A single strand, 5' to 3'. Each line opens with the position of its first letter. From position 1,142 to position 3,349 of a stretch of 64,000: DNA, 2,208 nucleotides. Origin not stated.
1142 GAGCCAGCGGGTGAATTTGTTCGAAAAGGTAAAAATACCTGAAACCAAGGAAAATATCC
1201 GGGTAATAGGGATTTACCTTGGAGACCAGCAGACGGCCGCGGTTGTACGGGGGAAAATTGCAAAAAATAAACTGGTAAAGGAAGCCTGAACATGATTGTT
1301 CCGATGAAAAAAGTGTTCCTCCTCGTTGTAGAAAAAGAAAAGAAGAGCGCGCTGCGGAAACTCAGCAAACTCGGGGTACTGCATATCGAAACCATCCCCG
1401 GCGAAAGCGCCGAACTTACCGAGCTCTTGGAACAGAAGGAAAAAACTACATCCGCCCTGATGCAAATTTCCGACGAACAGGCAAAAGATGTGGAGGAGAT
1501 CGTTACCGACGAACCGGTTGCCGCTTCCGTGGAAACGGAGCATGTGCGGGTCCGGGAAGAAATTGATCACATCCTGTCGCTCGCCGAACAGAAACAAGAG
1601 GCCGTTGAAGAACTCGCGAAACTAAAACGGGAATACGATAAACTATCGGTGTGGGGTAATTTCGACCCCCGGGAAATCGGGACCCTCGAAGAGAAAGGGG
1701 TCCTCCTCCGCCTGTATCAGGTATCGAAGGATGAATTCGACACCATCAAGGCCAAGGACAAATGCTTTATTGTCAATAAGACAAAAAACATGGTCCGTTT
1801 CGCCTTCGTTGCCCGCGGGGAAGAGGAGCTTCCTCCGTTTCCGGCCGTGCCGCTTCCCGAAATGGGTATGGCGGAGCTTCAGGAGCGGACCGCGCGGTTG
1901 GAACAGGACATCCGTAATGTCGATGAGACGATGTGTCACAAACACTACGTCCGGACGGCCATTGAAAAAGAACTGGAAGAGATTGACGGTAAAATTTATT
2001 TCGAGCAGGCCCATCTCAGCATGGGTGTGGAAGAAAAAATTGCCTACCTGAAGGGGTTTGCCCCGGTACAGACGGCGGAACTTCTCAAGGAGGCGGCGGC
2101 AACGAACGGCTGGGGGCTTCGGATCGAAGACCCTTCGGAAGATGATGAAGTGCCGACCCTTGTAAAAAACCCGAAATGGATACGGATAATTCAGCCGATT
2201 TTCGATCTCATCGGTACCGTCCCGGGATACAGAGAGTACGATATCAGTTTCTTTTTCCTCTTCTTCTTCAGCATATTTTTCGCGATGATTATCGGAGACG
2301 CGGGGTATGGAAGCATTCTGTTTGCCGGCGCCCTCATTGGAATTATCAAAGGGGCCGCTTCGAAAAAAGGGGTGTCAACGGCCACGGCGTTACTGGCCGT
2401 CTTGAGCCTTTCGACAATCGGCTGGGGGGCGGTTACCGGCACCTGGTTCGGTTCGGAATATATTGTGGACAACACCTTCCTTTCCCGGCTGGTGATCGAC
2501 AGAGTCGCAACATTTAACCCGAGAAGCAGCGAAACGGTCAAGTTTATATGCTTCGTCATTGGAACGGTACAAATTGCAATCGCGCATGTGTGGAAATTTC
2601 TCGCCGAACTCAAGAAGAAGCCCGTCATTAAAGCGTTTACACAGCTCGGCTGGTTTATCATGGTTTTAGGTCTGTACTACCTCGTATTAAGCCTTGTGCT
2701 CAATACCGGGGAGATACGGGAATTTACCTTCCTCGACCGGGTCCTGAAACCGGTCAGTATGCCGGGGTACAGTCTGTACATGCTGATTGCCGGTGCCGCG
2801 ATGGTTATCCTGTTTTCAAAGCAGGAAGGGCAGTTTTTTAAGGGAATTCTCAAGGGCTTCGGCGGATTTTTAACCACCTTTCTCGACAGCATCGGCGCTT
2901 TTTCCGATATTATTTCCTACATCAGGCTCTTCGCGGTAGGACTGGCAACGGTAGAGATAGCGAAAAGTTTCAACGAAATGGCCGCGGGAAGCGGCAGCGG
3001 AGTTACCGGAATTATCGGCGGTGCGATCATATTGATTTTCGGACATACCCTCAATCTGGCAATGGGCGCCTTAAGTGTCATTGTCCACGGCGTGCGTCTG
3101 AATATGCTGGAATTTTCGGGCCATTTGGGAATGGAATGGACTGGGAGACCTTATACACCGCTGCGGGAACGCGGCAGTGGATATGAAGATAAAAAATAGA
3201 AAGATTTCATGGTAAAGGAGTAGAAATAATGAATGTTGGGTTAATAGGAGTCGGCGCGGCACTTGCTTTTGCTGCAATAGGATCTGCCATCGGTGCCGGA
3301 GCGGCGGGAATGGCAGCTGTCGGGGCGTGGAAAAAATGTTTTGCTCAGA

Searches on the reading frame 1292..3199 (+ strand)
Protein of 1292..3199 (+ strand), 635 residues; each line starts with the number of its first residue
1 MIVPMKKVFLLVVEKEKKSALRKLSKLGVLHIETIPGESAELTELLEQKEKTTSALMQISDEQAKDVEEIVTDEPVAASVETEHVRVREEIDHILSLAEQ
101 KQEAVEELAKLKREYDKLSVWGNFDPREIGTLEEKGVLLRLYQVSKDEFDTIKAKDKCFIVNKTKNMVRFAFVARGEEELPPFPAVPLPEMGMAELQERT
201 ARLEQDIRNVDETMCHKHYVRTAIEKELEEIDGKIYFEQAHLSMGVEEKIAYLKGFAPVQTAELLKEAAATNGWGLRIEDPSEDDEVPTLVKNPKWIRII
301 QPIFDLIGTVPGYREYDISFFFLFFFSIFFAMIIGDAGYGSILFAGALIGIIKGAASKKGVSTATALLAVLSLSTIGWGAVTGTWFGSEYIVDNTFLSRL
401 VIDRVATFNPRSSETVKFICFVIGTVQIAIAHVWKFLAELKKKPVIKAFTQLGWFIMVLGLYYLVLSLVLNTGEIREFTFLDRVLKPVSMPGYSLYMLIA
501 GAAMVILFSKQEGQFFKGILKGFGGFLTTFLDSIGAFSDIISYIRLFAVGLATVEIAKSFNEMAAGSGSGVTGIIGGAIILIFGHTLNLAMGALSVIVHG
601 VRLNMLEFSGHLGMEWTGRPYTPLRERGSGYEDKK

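Call 73: search_protein_families(library=pfam, proteins=[window:1292-3199:+], max_evalue=0.00001)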
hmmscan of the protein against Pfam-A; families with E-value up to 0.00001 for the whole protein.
window:1292-3199:+ (635 aa): 1 family
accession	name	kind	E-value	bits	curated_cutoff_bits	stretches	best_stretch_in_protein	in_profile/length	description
PF01496.24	V_ATPase_I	-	3.2e-12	45.7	30.7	1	234-359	292-422/815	V-type ATPase 116kDa subunit family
